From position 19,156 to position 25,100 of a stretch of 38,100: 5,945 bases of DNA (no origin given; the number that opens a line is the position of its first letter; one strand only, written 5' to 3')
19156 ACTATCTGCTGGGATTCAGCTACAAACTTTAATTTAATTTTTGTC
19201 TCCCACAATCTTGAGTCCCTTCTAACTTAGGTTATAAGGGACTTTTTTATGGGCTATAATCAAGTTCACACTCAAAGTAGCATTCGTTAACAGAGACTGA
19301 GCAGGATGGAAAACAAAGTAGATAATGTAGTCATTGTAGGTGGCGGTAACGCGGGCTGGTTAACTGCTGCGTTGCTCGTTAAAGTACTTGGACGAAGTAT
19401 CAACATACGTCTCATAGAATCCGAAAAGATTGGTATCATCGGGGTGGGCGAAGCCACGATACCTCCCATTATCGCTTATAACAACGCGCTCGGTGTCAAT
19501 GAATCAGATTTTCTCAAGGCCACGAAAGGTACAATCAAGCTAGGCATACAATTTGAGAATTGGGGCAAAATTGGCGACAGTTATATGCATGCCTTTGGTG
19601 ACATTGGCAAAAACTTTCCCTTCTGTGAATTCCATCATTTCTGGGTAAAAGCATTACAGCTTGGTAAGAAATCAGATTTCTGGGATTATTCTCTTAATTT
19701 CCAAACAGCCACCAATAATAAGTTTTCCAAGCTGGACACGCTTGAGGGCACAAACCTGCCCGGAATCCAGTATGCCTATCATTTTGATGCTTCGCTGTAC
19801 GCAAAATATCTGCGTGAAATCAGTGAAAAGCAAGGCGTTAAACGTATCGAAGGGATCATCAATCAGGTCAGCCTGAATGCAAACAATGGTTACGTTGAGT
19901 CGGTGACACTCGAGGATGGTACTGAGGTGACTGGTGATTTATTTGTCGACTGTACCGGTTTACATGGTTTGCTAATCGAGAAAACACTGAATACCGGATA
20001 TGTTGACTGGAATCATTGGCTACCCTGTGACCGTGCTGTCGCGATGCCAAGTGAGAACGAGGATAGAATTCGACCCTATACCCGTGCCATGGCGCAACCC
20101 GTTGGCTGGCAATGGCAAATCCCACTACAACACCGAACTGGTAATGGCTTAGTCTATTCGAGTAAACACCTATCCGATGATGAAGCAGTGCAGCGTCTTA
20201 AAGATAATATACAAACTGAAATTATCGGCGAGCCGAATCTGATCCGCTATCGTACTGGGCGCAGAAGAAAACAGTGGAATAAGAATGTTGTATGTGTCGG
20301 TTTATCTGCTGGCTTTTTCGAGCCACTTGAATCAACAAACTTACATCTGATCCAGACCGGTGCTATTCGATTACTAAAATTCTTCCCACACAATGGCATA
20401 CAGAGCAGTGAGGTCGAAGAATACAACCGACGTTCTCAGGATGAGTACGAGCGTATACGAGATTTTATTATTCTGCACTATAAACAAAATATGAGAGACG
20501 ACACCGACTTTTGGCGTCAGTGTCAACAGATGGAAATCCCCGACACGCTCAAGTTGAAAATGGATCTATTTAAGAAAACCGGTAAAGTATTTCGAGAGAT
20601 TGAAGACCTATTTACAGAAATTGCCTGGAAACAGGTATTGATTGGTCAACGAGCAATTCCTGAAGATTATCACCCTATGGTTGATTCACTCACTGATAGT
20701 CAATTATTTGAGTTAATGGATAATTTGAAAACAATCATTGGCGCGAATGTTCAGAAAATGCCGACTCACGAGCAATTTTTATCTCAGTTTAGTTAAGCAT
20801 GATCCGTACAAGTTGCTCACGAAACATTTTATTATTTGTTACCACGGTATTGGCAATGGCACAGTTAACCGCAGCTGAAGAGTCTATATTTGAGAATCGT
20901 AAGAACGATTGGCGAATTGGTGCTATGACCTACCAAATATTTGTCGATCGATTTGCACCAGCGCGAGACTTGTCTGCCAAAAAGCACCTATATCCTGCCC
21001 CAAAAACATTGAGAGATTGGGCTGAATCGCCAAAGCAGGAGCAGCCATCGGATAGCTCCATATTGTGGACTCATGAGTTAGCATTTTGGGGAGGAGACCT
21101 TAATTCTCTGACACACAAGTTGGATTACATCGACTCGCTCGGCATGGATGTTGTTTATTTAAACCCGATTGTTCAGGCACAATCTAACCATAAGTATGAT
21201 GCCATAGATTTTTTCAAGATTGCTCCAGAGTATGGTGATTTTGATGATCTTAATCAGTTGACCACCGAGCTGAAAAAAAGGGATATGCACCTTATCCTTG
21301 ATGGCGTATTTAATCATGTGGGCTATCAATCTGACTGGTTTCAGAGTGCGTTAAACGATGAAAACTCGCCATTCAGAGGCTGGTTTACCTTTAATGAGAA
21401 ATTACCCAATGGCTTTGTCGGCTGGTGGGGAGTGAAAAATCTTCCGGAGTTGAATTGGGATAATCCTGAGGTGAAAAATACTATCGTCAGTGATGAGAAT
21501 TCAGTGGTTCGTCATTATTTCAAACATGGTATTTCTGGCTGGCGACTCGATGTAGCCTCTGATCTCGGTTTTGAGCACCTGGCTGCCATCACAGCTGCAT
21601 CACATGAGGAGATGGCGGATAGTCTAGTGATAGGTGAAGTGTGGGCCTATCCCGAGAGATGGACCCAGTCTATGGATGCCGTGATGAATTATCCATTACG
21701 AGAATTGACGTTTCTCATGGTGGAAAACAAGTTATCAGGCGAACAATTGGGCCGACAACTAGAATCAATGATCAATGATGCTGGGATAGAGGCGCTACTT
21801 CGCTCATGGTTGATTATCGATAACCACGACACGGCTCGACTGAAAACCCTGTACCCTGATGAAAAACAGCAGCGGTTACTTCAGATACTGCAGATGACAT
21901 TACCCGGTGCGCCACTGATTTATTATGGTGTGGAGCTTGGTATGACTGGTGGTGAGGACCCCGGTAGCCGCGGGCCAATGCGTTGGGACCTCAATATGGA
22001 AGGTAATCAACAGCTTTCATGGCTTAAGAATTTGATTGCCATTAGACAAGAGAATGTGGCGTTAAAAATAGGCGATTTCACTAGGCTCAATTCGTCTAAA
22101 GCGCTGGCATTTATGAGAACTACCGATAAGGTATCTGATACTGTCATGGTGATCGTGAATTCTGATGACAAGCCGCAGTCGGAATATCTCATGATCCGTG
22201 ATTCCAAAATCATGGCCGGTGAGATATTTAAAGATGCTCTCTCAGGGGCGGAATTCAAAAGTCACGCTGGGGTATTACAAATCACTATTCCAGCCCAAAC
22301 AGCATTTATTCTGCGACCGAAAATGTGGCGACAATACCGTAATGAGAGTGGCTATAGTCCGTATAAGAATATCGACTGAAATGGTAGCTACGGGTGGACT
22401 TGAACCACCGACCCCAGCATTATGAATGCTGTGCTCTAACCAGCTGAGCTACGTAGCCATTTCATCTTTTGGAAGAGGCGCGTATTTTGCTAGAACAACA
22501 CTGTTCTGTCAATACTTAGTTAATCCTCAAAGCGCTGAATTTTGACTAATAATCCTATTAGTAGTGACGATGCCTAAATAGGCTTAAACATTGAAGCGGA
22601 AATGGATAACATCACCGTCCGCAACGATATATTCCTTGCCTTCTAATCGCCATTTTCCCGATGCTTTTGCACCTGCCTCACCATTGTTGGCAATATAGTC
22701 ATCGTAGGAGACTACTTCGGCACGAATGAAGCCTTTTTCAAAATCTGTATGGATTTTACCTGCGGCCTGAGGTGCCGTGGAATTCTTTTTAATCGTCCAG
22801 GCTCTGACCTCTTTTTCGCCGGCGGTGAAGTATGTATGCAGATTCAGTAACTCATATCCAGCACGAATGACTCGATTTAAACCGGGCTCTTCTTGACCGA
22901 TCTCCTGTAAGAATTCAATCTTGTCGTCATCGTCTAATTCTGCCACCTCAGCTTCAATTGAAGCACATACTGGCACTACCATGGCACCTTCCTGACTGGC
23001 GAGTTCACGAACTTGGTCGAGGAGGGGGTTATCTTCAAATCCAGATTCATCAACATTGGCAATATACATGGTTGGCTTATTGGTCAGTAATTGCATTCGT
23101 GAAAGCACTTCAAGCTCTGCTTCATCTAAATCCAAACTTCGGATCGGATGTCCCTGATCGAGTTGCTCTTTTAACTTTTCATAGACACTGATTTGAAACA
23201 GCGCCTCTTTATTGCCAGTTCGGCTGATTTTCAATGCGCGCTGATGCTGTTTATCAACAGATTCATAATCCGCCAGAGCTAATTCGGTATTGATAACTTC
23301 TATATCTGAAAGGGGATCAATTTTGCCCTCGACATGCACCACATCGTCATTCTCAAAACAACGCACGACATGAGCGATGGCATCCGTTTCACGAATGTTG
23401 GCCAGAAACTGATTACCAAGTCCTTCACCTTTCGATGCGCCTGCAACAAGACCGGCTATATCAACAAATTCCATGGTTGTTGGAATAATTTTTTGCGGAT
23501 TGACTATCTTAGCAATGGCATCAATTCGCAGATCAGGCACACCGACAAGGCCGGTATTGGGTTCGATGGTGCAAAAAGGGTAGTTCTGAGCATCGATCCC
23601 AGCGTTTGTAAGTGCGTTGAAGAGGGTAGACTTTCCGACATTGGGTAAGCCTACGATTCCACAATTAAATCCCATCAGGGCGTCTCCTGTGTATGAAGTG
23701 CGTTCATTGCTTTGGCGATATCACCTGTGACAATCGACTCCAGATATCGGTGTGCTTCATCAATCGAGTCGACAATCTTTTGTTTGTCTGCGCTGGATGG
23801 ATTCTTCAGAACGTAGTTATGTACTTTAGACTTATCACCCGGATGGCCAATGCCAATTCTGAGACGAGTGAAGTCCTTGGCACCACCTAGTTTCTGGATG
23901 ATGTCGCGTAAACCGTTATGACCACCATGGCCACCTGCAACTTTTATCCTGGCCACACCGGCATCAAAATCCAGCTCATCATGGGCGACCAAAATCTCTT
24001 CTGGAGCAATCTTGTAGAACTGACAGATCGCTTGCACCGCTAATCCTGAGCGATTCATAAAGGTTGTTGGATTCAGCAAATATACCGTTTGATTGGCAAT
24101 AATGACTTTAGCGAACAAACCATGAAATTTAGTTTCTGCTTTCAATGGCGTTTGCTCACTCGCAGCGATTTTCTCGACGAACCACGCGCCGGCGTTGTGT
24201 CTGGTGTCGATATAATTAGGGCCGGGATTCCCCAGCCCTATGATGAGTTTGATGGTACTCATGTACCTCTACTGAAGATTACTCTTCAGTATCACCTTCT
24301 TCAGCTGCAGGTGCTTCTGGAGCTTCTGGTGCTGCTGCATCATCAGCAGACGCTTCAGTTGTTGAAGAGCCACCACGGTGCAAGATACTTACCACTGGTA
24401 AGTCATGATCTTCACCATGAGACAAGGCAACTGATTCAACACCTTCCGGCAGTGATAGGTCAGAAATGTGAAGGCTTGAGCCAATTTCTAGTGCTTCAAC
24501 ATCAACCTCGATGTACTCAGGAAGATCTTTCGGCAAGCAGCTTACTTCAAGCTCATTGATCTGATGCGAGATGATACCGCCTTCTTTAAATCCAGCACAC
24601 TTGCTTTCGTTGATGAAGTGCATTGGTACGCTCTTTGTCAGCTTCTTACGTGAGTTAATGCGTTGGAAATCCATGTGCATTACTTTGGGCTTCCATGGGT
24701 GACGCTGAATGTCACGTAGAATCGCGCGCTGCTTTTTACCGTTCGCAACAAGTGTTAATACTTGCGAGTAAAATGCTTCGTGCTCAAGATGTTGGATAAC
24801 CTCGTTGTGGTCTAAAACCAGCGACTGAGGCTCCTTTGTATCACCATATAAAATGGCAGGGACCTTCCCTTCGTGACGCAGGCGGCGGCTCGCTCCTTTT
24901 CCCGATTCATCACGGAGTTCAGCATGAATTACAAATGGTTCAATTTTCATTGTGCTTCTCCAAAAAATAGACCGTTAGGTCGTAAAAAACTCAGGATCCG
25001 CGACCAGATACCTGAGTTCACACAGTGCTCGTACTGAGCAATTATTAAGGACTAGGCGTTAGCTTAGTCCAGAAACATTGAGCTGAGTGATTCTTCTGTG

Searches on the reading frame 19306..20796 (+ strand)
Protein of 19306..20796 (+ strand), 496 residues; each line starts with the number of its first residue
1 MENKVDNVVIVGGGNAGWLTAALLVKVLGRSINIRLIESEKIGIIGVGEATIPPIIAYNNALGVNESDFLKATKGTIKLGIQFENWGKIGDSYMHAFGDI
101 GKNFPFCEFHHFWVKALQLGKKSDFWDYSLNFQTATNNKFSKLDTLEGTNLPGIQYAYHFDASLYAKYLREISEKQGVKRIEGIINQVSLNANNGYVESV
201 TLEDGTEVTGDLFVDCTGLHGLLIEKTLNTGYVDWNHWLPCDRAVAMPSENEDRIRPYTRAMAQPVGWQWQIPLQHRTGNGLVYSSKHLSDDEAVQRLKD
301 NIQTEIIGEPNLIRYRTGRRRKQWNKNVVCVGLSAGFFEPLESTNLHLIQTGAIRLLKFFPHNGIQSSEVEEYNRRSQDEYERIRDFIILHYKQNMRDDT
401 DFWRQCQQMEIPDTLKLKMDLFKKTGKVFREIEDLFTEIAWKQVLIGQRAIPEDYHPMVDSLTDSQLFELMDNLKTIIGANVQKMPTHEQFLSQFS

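Call 3: search_protein_families(library=pfam, proteins=[window:19306-20796:+], max_evalue=0.01)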
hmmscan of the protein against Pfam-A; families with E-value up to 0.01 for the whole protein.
window:19306-20796:+ (496 aa): 3 families
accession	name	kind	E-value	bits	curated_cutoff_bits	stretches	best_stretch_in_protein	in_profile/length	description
PF04820.20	Trp_halogenase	-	9.2e-186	618.6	21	1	7-462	1-456/458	Tryptophan halogenase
PF13454.12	NAD_binding_9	-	0.0057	17.1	21.8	0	9-47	1-40/155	FAD-NAD(P)-binding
PF07992.20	Pyr_redox_2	-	0.0088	15.9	26.1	0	7-40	2-32/291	Pyridine nucleotide-disulphide oxidoreductase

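Call 4: search_protein_families(library=ncbifam, proteins=[window:19306-20796:+], max_evalue=0.01)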
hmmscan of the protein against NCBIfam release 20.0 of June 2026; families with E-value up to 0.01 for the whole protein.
window:19306-20796:+ (496 aa): 6 families
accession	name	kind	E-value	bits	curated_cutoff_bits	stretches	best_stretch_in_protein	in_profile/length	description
NF033113.0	halo_ClmS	equivalog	1.6e-08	33.5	900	0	175-423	119-390/570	chloramphenicol-biosynthetic FADH2-dependent halogenase CmlS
TIGR02032.1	GG-red-SF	subfamily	2.1e-06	27.7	158.8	1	164-341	92-278/297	geranylgeranyl reductase family protein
NF049967.1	QhpG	equivalog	4.3e-06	25.9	240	1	168-299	90-210/423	flavin-dependent monooxygenase QhpG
NF038171.1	maturase_LodB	equivalog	0.00019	20.6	400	0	7-72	1-64/361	lysine-epsilon-oxidase maturase LodB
NF006021.0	PRK08163.1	equivalog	0.00043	19.4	459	0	3-67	3-65/398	3-hydroxybenzoate 6-monooxygenase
NF041080.1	DGGGPL_reductase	equivalog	0.0048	15.8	580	0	158-277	90-220/447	digeranylgeranylglycerophospholipid reductase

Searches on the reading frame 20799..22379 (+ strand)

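Call 3: search_protein_families(library=pfam, proteins=[window:20799-22379:+], max_evalue=0.01)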
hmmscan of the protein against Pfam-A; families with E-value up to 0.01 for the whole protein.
window:20799-22379:+ (526 aa): 3 families
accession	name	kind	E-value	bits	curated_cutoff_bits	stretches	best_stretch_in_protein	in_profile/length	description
PF00128.31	Alpha-amylase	-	1.8e-59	202.6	22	1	46-420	1-416/446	Alpha amylase, catalytic domain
PF16657.11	Malt_amylase_C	-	5.2e-07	30.1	27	1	425-504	1-75/75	Maltogenic Amylase, C-terminal domain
PF14701.12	hDGE_amylase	-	0.008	15.8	27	0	94-186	14-119/439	Glycogen debranching enzyme, glucanotransferase domain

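Call 4: search_protein_families(library=ncbifam, proteins=[window:20799-22379:+], max_evalue=0.01)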
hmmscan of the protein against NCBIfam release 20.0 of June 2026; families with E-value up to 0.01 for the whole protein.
window:20799-22379:+ (526 aa): 34 families (the best 25 are shown)
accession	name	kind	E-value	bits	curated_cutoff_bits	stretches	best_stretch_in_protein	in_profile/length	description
NF041090.1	Cyc-maltodext_AglB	equivalog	1.9e-142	475.4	540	1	37-525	3-470/470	cyclomaltodextrinase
NF008051.0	PRK10785.1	equivalog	2.8e-88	296.6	568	1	33-505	113-604/607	maltodextrin glucosidase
NF011083.0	PRK14510.1-2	equivalog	9e-78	261.9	1322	1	37-470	161-632/1186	bifunctional glycogen debranching protein GlgX/4-alpha-glucanotransferase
TIGR02456.1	treS_nterm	equivalog_domain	2.8e-37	128.4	678.35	3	99-201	25-128/539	maltose alpha-D-glucosyltransferase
TIGR02403.1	trehalose_treC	equivalog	3.6e-35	121.6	799.05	2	99-204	24-132/544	alpha,alpha-phosphotrehalase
NF041321.1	Alpha-amyl_MalA_Halo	equivalog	5e-33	114.4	875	1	38-460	256-629/666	alpha-amylase MalA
NF008183.0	PRK10933.1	subfamily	5.4e-29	101.3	535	1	99-206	30-137/551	alpha,alpha-phosphotrehalase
NF051899.1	BetGalacBglAAgro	equivalog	2.8e-23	82.1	900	1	99-205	25-132/537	beta-galactosidase BglA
TIGR02401.1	trehalose_TreY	equivalog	7.9e-21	74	498.65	1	101-204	15-124/838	malto-oligosyltrehalose synthase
NF007051.0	PRK09505.1-1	equivalog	4.1e-19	68.1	864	2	95-178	232-330/686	alpha-amylase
NF007058.0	PRK09505.2-3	equivalog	1.3e-18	66.6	897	1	93-212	240-378/742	alpha-amylase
NF007060.0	PRK09505.2-5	equivalog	4e-16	58.2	790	2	95-177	228-325/690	alpha-amylase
NF007059.0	PRK09505.2-4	equivalog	8.1e-15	54.1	865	2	95-177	222-319/683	alpha-amylase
NF007052.0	PRK09505.1-2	equivalog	4.2e-13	48.3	749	2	95-177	222-319/677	alpha-amylase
NF011086.0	PRK14511.1-3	equivalog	5.8e-13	47.9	1411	1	101-197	18-120/924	malto-oligosyltrehalose synthase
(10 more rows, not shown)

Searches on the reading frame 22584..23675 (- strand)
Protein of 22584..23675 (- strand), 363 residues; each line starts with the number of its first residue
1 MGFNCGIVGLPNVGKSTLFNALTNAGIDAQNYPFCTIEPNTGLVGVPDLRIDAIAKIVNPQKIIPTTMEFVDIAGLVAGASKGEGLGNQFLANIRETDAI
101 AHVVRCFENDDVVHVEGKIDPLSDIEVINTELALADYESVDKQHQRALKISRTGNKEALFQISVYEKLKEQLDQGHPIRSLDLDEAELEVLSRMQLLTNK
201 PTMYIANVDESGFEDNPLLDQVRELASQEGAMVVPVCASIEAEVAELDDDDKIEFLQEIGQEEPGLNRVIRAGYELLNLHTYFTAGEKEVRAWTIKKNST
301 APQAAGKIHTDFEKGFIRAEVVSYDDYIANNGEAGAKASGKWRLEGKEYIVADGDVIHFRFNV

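Call 5: search_protein_families(library=pfam, proteins=[window:22584-23675:-], max_evalue=0.001)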
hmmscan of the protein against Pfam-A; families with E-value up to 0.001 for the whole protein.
window:22584-23675:- (363 aa): 3 families
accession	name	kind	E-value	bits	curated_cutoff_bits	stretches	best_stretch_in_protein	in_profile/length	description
PF06071.19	YchF-GTPase_C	-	1.5e-40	137.6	27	1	279-362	1-84/84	Protein of unknown function (DUF933)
PF01926.29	MMR_HSR1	-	3.9e-21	75.7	21.9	1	5-112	2-86/113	50S ribosome-binding GTPase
PF02421.24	FeoB_N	-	2.1e-08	34.3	27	1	5-45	3-43/156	Ferrous iron transport protein B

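Call 87: list_cluster_members(proteins=[window:22584-23672:-, window:25064-26008:-, window:11937-13490:+])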
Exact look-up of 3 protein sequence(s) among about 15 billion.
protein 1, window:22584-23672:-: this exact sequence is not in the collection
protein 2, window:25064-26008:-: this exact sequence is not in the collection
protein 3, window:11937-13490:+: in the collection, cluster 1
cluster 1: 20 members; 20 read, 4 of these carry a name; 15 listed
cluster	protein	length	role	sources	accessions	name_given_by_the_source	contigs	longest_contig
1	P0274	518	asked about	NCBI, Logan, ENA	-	-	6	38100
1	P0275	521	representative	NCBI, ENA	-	-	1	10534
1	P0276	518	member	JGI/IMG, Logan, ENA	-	tryptophan halogenase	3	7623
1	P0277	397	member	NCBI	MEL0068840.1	MAG: tryptophan halogenase family protein, partial [Gammaproteobacteria bacterium]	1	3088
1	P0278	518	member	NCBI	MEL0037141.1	MAG: tryptophan halogenase family protein [Gammaproteobacteria bacterium]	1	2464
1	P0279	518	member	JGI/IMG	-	tryptophan halogenase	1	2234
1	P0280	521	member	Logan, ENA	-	-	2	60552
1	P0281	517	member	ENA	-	-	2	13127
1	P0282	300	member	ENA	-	-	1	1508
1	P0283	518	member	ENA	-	-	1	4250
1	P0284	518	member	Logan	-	-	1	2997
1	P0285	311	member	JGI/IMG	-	-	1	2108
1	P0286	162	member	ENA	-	-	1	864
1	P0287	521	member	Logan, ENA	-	-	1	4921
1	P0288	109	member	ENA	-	-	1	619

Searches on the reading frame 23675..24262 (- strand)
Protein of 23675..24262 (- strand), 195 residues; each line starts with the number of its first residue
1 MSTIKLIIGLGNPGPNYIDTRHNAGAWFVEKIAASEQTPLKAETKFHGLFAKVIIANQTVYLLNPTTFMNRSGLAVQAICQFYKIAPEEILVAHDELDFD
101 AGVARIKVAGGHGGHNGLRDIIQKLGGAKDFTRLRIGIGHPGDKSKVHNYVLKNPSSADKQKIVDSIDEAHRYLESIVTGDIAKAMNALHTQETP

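Call 5: search_protein_families(library=pfam, proteins=[window:23675-24262:-], max_evalue=0.001)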
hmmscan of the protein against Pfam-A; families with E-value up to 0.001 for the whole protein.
window:23675-24262:- (195 aa): 1 family
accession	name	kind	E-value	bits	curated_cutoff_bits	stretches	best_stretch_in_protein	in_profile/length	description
PF01195.25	Pept_tRNA_hydro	-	8.3e-63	212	27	1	6-190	1-183/183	Peptidyl-tRNA hydrolase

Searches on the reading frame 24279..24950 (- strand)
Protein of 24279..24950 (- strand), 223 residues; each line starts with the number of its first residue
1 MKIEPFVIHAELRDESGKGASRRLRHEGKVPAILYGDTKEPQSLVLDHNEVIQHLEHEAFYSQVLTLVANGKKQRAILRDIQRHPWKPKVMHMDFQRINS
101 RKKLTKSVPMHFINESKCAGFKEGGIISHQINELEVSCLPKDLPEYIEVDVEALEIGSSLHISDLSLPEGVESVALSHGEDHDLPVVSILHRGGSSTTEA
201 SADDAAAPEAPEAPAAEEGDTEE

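Call 5: search_protein_families(library=pfam, proteins=[window:24279-24950:-], max_evalue=0.001)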
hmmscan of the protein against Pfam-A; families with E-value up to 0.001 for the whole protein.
window:24279-24950:- (223 aa): 2 families
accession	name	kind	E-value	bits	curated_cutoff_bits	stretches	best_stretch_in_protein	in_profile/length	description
PF14693.11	Ribosomal_TL5_C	-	4.9e-27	94.6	27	1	104-190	2-81/84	Ribosomal protein TL5, C-terminal domain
PF01386.24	Ribosomal_L25p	-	1.2e-26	93.4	23.6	1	8-95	1-82/82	Ribosomal L25p family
